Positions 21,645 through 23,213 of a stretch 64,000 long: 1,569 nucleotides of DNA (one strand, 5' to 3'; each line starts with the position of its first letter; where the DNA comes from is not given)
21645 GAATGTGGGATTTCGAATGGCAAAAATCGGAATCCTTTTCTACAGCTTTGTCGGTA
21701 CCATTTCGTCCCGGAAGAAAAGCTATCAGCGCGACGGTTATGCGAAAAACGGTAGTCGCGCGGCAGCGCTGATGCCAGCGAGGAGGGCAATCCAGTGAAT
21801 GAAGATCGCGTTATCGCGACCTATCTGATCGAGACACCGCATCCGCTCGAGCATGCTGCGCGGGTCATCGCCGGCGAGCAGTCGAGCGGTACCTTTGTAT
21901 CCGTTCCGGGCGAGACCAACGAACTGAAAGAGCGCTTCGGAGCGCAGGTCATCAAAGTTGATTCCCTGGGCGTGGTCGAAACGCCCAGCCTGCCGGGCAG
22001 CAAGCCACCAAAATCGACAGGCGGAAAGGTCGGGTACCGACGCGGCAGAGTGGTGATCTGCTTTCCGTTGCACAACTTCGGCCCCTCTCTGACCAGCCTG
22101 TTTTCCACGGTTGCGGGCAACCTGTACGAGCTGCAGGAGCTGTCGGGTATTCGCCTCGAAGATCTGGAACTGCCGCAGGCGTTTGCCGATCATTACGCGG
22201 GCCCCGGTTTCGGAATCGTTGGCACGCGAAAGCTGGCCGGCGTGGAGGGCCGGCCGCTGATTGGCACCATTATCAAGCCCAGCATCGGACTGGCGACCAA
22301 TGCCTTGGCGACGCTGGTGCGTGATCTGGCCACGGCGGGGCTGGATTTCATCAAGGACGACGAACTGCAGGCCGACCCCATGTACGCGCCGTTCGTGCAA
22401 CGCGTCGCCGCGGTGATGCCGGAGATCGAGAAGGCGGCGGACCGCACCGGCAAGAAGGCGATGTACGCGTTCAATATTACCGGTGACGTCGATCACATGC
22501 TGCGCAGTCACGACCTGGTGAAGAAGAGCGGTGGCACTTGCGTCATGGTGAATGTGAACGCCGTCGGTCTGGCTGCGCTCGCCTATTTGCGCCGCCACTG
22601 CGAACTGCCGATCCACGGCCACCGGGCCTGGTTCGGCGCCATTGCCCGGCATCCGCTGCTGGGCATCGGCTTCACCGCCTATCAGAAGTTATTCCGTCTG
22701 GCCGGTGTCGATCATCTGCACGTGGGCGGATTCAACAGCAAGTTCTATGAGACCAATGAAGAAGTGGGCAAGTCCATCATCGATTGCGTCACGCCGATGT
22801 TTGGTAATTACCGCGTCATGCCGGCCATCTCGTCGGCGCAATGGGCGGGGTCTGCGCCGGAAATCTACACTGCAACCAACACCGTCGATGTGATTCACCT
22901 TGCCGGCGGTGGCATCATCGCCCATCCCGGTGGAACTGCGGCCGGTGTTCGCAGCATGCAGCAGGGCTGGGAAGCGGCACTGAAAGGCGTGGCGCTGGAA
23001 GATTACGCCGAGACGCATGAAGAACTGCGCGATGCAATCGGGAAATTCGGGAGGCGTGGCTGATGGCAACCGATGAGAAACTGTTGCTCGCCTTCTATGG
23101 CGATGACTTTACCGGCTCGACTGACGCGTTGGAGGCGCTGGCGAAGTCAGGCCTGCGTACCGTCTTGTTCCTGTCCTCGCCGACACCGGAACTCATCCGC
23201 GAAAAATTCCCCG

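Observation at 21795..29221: RuBisCO-like protein translationally coupled to a DUF1537 kinase, in a cluster with an IlvD-type dehydratase - not one of the acid-sugar routes I know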

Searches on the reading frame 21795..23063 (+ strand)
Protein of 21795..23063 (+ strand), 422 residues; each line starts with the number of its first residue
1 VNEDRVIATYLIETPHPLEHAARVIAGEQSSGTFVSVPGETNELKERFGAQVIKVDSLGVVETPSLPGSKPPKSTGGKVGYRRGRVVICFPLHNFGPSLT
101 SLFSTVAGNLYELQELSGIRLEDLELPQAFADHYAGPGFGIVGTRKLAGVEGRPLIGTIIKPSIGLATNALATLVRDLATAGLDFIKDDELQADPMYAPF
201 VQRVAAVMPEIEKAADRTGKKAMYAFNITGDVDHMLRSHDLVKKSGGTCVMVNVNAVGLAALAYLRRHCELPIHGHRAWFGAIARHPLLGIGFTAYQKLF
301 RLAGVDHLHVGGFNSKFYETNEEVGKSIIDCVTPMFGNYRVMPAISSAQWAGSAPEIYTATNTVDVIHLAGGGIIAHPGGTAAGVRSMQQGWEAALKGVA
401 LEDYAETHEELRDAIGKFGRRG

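Call 3: search_protein_families(library=pfam, proteins=[window:21795-23063:+])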
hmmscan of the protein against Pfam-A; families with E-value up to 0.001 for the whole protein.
window:21795-23063:+ (422 aa): 2 families
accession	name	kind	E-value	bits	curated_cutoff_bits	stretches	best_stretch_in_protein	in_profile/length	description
PF00016.26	RuBisCO_large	-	5e-67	226.7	30.1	1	140-416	1-297/299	Ribulose bisphosphate carboxylase large chain, catalytic domain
PF02788.21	RuBisCO_large_N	-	2.5e-10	41.1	20.7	1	2-130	10-120/120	Ribulose bisphosphate carboxylase large chain, N-terminal domain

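Call 4: search_protein_families(library=ncbifam, proteins=[window:21795-23063:+])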
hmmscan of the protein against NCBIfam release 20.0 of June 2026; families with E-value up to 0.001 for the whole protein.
window:21795-23063:+ (422 aa): 6 families
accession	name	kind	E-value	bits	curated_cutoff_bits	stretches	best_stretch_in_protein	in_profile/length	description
NF042437.1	OxoIsoapPDcar_OiaX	equivalog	4.4e-136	454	700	1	8-419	3-412/412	3-oxo-isoapionate-4-phosphate decarboxylase OiaX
TIGR03326.1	rubisco_III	equivalog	5.6e-79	266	497.45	1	3-417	11-425/426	type III ribulose-bisphosphate carboxylase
NF003252.0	PRK04208.1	subfamily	9.6e-73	245.3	438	1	3-419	26-456/468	ribulose-bisphosphate carboxylase large subunit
NF007095.0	PRK09549.1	equivalog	1.8e-59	201.3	409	1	5-420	3-403/407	2,3-diketo-5-methylthiopentyl-1-phosphate enolase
TIGR03332.1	salvage_mtnW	equivalog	1.9e-47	161.8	513.6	1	6-419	3-407/407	2,3-diketo-5-methylthiopentyl-1-phosphate enolase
NF010002.0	PRK13475.1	equivalog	2.7e-44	151.6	489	1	21-420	41-442/459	ribulose-bisphosphate carboxylase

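Call 9: find_homologous_proteins(query=window:21795-23063:+)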
Query window:21795-23063:+ (422 aa): 8000 proteins with E <= 0.001 among 8000 candidates; the best 120 are listed.
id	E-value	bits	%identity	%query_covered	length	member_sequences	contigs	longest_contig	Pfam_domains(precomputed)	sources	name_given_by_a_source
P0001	7.5e-280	946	99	100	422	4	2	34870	PF02788.22,PF00016.27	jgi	jgi:ribulose-bisphosphate carboxylase large chain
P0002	2.5e-250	849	89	100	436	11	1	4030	PF02788.22,PF00016.27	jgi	jgi:ribulose-bisphosphate carboxylase large chain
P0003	5.8e-246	834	87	100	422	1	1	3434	PF02788.22,PF00016.27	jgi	jgi:ribulose-bisphosphate carboxylase large chain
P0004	2.4e-245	832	87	100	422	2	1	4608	PF02788.22,PF00016.27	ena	-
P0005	3.7e-244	828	86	100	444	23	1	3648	PF02788.22,PF00016.27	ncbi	-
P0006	1.5e-242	823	85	100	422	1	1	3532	PF02788.22,PF00016.27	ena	-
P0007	3.5e-242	822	85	100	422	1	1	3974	PF02788.22,PF00016.27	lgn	-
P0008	7.9e-242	821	86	100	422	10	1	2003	PF02788.22,PF00016.27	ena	-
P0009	2.6e-241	819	85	100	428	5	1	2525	PF02788.22,PF00016.27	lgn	-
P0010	2.9e-241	819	85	100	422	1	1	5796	PF02788.22,PF00016.27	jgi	-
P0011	1.8e-234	796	83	100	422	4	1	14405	PF02788.22,PF00016.27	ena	-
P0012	8.8e-234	794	82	100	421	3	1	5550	PF02788.22,PF00016.27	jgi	jgi:ribulose-bisphosphate carboxylase large chain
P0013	1.8e-233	793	83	99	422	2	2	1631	PF02788.22,PF00016.27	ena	-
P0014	1.3e-232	790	82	100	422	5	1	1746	PF02788.22,PF00016.27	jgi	jgi:ribulose-bisphosphate carboxylase large chain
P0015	2.2e-232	789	81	100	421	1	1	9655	PF02788.22,PF00016.27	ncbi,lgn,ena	-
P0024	2.2e-227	773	81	100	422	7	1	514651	PF02788.22,PF00016.27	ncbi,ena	-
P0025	2.3e-227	773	81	100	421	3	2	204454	PF02788.22,PF00016.27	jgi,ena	jgi:ribulose-bisphosphate carboxylase large chain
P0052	6.0e-223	758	78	100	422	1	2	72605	PF02788.22,PF00016.27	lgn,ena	-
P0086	3.6e-220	749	79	100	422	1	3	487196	PF02788.22,PF00016.27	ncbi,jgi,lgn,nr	ncbi:MAG TPA: ribulose-bisphosphate carboxylase large subunit family protein [Burkholderiales bacter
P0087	3.7e-220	749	77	100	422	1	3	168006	PF02788.22,PF00016.27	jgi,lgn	-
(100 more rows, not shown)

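Call 11: find_encoding_contigs(protein=P0024, flank=10000, max_places=3)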
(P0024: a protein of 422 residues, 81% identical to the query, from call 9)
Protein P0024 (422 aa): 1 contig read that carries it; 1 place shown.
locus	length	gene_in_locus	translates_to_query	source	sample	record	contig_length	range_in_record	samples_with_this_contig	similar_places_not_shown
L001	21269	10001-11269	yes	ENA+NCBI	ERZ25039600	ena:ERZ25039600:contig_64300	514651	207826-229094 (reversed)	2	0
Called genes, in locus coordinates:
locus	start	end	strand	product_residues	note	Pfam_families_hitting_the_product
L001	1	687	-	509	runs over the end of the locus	PF13489:Methyltransf_23 (weak), PF02390:Methyltransf_4 (weak), PF08241:Methyltransf_11 (weak), PF08242:Methyltransf_12, PF13649:Methyltransf_25, PF13847:Methyltransf_31, PF10119:MethyTransf_Reg, PF21782:WHD_PKMT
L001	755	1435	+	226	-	-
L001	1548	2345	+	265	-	PF00106:adh_short, PF08659:KR, PF13561:adh_short_C2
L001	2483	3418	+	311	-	PF00795:CN_hydrolase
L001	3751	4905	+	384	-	PF07690:MFS_1, PF12832:MFS_1_like (weak), PF07690:MFS_1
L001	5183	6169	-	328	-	PF00487:FA_desaturase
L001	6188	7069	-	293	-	PF03279:Lip_A_acyltrans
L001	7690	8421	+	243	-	PF07317:PilZN, PF07238:PilZ (weak)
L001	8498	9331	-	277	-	PF03096:Ndr (weak), PF00561:Abhydrolase_1, PF00975:Thioesterase (weak), PF06821:Ser_hydrolase (faint), PF12146:Hydrolase_4 (weak), PF12697:Abhydrolase_6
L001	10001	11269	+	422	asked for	PF02788:RuBisCO_large_N, PF00016:RuBisCO_large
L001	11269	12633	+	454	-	PF07005:SBD_N, PF17042:NBD_C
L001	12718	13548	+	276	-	PF02826:2-Hacid_dh_C (weak), PF03446:NAD_binding_2 (weak), PF07991:KARI_N (weak), PF16896:PGDH_C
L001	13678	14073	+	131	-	-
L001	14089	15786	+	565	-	PF00920:ILVD_EDD_N, PF24877:ILV_EDD_C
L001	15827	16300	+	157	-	PF12973:Cupin_7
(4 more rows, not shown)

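Call 12: find_encoding_contigs(protein=P0086, flank=10000, max_places=3)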
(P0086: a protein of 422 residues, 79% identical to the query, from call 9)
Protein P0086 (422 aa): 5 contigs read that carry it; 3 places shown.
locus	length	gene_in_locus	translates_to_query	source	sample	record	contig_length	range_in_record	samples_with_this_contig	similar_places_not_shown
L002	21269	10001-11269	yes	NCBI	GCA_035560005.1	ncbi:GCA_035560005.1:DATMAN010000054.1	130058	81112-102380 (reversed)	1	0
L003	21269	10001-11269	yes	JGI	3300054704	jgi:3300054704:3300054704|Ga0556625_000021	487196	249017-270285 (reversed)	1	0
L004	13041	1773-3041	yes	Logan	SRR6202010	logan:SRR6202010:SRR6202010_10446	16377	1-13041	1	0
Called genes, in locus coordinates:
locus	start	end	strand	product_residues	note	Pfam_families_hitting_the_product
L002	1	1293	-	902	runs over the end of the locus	PF13298:LigD_N, PF01068:DNA_ligase_A_M, PF04679:DNA_ligase_A_C, PF21686:LigD_Prim-Pol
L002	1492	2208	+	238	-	PF01904:DUF72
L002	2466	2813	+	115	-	PF02694:UPF0060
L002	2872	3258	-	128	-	PF04828:GFA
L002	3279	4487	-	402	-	PF02746:MR_MLE_N, PF13378:MR_MLE_C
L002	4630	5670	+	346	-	PF00478:IMPDH (faint), PF03060:NMO, PF01070:FMN_dh (weak), PF04481:DUF561 (weak)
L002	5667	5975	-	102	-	PF13591:MerR_2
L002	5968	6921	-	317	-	PF00226:DnaJ, PF01556:DnaJ_C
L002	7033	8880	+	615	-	PF06480:FtsH_ext, PF06068:TIP49 (faint), PF00004:AAA, PF17862:AAA_lid_3, PF01434:Peptidase_M41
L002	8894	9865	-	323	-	PF00126:HTH_1, PF03466:LysR_substrate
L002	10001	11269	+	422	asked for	PF02788:RuBisCO_large_N, PF00016:RuBisCO_large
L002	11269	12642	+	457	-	PF07005:SBD_N, PF17042:NBD_C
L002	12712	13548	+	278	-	PF03446:NAD_binding_2 (weak), PF03807:F420_oxidored (weak), PF07991:KARI_N (weak), PF16896:PGDH_C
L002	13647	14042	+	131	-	-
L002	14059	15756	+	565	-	PF00920:ILVD_EDD_N, PF24877:ILV_EDD_C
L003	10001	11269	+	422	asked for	PF02788:RuBisCO_large_N, PF00016:RuBisCO_large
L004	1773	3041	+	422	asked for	PF02788:RuBisCO_large_N, PF00016:RuBisCO_large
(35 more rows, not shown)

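Call 13: search_solved_structures(query=window:21795-23063:+, max_evalue=1e-20)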
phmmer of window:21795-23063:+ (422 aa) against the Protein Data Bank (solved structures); distinct sequences matched with E-value up to 1e-20: 99 (the best 60 are shown).
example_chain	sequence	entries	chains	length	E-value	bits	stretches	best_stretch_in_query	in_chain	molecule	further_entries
3nwr_A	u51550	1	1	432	4.4e-118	398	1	2-421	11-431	A rubisco-like protein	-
1tel_A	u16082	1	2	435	8.9e-61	209.3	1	5-414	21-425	ribulose bisphosphate carboxylase, large subunit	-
1ykw_A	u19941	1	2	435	1.2e-60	208.8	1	5-414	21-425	RuBisCO-like protein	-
8dht_A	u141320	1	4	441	5.1e-59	203.5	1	86-420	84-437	Ribulose bisphosphate carboxylase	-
2qyg_A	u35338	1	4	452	9.9e-57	195.9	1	19-421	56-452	Ribulose bisphosphate carboxylase-like protein 2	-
3kdo_A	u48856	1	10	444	1.4e-56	195.4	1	86-419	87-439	Ribulose bisphosphate carboxylase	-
3a13_A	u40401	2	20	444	2.1e-56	194.9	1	86-315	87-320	Ribulose bisphosphate carboxylase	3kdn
1geh_A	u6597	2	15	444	3.1e-56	194.3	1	86-313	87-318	RIBULOSE-1,5-BISPHOSPHATE CARBOXYLASE/OXYGENASE | Ribulose bisphosphate carboxylase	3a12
3wqp_A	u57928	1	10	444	5.8e-56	193.4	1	86-313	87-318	Ribulose bisphosphate carboxylase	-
6hun_A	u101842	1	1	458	2.9e-55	191.1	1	86-419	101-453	Ribulose bisphosphate carboxylase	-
2cwx_A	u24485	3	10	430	3.9e-54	187.4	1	87-419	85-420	Ribulose bisphosphate carboxylase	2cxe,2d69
8vgs_A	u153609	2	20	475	1.9e-43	152.2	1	67-312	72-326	Ribulose bisphosphate carboxylase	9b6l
5mac_A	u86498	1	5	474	4.3e-43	151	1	83-312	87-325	Ribulose-1,5-bisphosphate carboxylase-oxygenase type III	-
2oek_A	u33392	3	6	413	1.1e-41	146.4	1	5-419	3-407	2,3-diketo-5-methylthiopentyl-1-phosphate enolase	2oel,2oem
4nas_A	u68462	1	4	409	1e-40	143.2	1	85-419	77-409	Ribulose-bisphosphate carboxylase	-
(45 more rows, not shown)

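Call 26: find_related_loci(query=window:21795-23063:+, collection=genome_contigs, flank=10000)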
Query window:21795-23063:+ (422 aa) in genome_contigs; peptide patterns used: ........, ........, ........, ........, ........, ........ (x = any residue, [..] = any of these).
598 stretches matched a pattern (row limit reached: there are more); 499 encode a relative of the query (tblastn E <= 1e-3); the best 80 are kept; 80 distinct loci.
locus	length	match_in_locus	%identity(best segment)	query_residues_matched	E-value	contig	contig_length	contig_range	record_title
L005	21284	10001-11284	88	1-422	0e+0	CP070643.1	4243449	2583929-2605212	MAG: Betaproteobacteria bacterium isolate bin90 chromosome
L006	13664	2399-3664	88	1-422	0e+0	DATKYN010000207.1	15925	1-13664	MAG TPA_asm: Burkholderiales bacterium isolate SMAG_U14220 k141_3206215, whole genome shotgun sequence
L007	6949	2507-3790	86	1-422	0e+0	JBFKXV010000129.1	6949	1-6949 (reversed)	MAG: Burkholderiales bacterium isolate Mix_sand24.2022.10.G.49 k141_3025241_length_6949_cov_7.8790, whole genome shotgun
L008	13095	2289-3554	82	1-422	0e+0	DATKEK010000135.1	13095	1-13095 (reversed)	MAG TPA_asm: Burkholderiales bacterium isolate SMAG_U14497 k141_1661854, whole genome shotgun sequence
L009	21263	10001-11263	81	1-421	0e+0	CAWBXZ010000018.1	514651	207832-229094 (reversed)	MAG: uncultured beta proteobacterium isolate MFD09779.bin.1.63 genome assembly, contig: contig_64300, whole genome shotg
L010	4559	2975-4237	81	1-421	0e+0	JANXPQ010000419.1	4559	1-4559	MAG: Betaproteobacteria bacterium isolate GL140_3_concoct_254_sub GL140_3_k141_2922618, whole genome shotgun sequence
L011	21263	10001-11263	81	1-421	0e+0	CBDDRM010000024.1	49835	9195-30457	uncultured bacterium isolate s9_101 genome assembly, contig: s9_101.fak141_220587, whole genome shotgun sequence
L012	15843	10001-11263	81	1-421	0e+0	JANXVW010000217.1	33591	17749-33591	MAG: Betaproteobacteria bacterium isolate GL140_1_metabat_206_sub GL140_1_k141_47899, whole genome shotgun sequence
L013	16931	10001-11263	80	1-421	0e+0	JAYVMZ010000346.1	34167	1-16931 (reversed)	MAG: Betaproteobacteria bacterium isolate GL61_DN_metabinner_6_sub GL61_DN_metabinner_6_sub_345, whole genome shotgun se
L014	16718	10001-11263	80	1-421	0e+0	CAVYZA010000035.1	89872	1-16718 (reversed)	MAG: uncultured beta proteobacterium isolate MFD02242.bin.2.83 genome assembly, contig: contig_72669, whole genome shotg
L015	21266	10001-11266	77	1-422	0e+0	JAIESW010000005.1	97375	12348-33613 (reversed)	MAG: Burkholderiales bacterium isolate co.spades.METABAT.2.5kb_110 c_000000444462, whole genome shotgun sequence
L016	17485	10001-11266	78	1-421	0e+0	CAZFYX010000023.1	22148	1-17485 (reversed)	MAG TPA_asm: uncultured Burkholderiales bacterium isolate binchicken_co200_45 genome assembly, contig: k141_719053, whol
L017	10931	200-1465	76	1-422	0e+0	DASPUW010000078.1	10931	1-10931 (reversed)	MAG TPA_asm: Burkholderiales bacterium isolate SMAG_U12313 k141_559851, whole genome shotgun sequence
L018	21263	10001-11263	78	1-421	0e+0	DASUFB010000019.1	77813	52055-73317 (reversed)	MAG TPA_asm: Burkholderiales bacterium isolate SMAG_U1368 k141_480536, whole genome shotgun sequence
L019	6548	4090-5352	76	1-421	0e+0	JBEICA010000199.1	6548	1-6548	MAG: Burkholderiales bacterium isolate Sample-101-S75-bin-104 Sample_101_S75-bin_104-k141_2079559, whole genome shotgun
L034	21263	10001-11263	74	1-421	0e+0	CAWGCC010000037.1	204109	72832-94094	MAG: uncultured beta proteobacterium isolate MFD06229.bin.3.483 genome assembly, contig: contig_4112, whole genome shotg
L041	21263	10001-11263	74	1-421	0e+0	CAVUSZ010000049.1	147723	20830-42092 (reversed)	MAG: uncultured beta proteobacterium isolate MFD00962.bin.3.90 genome assembly, contig: contig_48775, whole genome shotg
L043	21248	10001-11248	67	3-418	0e+0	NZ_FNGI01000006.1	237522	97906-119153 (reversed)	Modicisalibacter muralis strain DSM 14789, whole genome shotgun sequence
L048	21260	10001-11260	66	1-421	0e+0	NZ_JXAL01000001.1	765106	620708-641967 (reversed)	Cohnella kolymensis strain VKM B-2846 B2846_01, whole genome shotgun sequence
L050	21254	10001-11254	68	1-419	0e+0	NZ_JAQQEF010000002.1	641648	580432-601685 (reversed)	Paraburkholderia fungorum strain RL18-106-BIC-A 2, whole genome shotgun sequence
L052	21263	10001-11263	61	1-422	0e+0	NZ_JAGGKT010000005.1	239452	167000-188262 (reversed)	Ammoniphilus resinae strain DSM 24738 Ga0454128_05, whole genome shotgun sequence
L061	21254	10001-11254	61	1-420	6e-172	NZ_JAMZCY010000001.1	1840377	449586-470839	Cohnella sp. WQ 127256 Scaffold1_1, whole genome shotgun sequence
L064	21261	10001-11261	76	1-420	0e+0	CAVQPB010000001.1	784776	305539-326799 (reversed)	MAG: uncultured proteobacterium isolate MFD04651.bin.1.182 genome assembly, contig: contig_10420, whole genome shotgun s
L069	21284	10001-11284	59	2-419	9e-168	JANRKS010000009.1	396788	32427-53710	MAG: Deltaproteobacteria bacterium isolate bins.381 k141_5221315, whole genome shotgun sequence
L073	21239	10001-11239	59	6-419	8e-167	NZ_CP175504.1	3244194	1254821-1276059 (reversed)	Planococcus sp. X10-3 chromosome, complete genome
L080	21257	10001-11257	57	1-421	2e-165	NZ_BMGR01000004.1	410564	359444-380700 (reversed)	Paenibacillus abyssi strain CGMCC 1.12987 sequence04, whole genome shotgun sequence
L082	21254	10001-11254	57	1-420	1e-164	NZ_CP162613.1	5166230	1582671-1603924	Niallia tiangongensis strain JL1B1071 chromosome, complete genome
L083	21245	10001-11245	59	4-420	9e-165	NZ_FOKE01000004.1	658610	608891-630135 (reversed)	Cohnella sp. OV330, whole genome shotgun sequence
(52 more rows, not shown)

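Call 35: search_protein_families(library=ncbifam, proteins=[L043:10001-11257:+, L050:10001-11260:+, L048:10001-11263:+, L073:10001-11254:+, L061:10001-11260:+, L083:10001-11251:+, L080:10001-11263:+, L082:10001-11257:+, L052:10001-11260:+, L069:10001-11299:+], max_evalue=1e-90)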
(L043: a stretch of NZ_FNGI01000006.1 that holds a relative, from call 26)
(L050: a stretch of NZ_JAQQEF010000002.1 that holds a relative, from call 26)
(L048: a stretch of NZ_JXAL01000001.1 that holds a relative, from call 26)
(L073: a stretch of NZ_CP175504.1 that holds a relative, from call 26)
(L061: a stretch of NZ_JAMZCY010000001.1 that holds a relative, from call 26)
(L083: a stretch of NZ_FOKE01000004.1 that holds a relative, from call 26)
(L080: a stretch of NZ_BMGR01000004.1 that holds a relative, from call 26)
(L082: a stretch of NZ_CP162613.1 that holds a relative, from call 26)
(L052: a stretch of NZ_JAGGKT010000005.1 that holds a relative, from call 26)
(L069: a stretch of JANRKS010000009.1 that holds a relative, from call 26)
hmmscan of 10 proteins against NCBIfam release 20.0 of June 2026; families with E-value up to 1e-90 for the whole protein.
L043:10001-11257:+ (418 aa): 1 family
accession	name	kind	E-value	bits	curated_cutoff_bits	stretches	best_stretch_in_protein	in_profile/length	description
NF042437.1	OxoIsoapPDcar_OiaX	equivalog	1.3e-136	455.7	700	1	5-416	2-411/412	3-oxo-isoapionate-4-phosphate decarboxylase OiaX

L050:10001-11260:+ (419 aa): 1 family
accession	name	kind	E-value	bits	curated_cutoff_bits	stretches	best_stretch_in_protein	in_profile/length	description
NF042437.1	OxoIsoapPDcar_OiaX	equivalog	4.4e-133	444.1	700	1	8-418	3-412/412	3-oxo-isoapionate-4-phosphate decarboxylase OiaX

L048:10001-11263:+ (420 aa): 1 family
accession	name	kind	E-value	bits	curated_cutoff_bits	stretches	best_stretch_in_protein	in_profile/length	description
NF042437.1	OxoIsoapPDcar_OiaX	equivalog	1.3e-138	462.3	700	1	8-418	3-412/412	3-oxo-isoapionate-4-phosphate decarboxylase OiaX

L073:10001-11254:+ (417 aa): 1 family
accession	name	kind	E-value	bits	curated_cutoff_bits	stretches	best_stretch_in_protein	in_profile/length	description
NF042437.1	OxoIsoapPDcar_OiaX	equivalog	1.9e-138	461.8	700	1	4-413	4-412/412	3-oxo-isoapionate-4-phosphate decarboxylase OiaX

L061:10001-11260:+ (419 aa): 1 family
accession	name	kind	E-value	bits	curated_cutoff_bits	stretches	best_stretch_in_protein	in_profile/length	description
NF042437.1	OxoIsoapPDcar_OiaX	equivalog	6.7e-141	469.8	700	1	7-417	2-412/412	3-oxo-isoapionate-4-phosphate decarboxylase OiaX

L083:10001-11251:+ (416 aa): 1 family
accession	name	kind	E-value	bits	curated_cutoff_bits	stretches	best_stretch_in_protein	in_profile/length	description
NF042437.1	OxoIsoapPDcar_OiaX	equivalog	2.9e-138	461.1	700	1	6-414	4-412/412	3-oxo-isoapionate-4-phosphate decarboxylase OiaX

L080:10001-11263:+ (420 aa): 1 family
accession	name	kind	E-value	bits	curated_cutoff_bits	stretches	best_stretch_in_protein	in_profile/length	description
NF042437.1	OxoIsoapPDcar_OiaX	equivalog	3.3e-140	467.6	700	1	8-416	3-411/412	3-oxo-isoapionate-4-phosphate decarboxylase OiaX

L082:10001-11257:+ (418 aa): 1 family
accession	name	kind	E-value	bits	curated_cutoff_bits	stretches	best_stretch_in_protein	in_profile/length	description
NF042437.1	OxoIsoapPDcar_OiaX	equivalog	2.7e-138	461.2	700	1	9-417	4-412/412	3-oxo-isoapionate-4-phosphate decarboxylase OiaX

L052:10001-11260:+ (419 aa): 1 family
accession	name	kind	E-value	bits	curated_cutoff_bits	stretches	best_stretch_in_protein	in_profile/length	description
NF042437.1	OxoIsoapPDcar_OiaX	equivalog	1.1e-140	469.1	700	1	7-418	2-412/412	3-oxo-isoapionate-4-phosphate decarboxylase OiaX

L069:10001-11299:+ (432 aa): 1 family
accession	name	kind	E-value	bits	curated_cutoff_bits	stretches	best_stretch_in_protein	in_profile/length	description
NF042437.1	OxoIsoapPDcar_OiaX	equivalog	6.5e-147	489.7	700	1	5-428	1-412/412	3-oxo-isoapionate-4-phosphate decarboxylase OiaX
